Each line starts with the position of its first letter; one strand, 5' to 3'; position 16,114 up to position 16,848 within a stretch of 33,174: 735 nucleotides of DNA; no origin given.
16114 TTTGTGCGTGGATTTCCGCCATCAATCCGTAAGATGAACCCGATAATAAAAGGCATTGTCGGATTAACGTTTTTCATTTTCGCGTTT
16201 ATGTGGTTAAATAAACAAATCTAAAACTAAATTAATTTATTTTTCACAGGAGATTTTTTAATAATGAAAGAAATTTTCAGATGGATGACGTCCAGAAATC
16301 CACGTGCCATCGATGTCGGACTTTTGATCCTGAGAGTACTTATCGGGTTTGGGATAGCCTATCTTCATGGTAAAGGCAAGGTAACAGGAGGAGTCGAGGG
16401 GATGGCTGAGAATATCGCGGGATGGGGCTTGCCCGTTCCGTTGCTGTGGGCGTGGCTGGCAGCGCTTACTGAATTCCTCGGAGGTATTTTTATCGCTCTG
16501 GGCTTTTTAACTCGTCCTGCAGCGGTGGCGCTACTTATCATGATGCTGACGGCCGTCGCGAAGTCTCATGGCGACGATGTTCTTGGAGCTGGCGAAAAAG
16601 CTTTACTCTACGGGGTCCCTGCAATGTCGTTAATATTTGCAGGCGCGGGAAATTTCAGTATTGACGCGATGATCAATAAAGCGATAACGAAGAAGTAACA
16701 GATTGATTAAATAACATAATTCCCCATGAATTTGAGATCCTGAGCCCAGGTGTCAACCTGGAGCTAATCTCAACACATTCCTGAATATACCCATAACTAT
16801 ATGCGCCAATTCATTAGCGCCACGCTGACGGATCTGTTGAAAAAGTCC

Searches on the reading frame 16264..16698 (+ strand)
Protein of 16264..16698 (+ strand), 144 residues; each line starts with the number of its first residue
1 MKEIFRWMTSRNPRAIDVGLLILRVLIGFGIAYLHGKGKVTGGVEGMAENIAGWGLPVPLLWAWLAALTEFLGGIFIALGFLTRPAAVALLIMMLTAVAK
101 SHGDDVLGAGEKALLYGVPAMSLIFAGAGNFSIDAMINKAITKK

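Call 12: search_protein_families(library=pfam, proteins=[window:16264-16698:+], max_evalue=0.001)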
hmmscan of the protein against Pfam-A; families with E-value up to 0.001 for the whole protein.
window:16264-16698:+ (144 aa): 2 families
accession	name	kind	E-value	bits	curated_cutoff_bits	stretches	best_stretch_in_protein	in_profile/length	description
PF07681.17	DoxX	-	5.6e-18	65.8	23.6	1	19-102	1-84/85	DoxX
PF04173.18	DoxD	-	6.3e-07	29.9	22.7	1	57-142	60-149/167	TQO small subunit DoxD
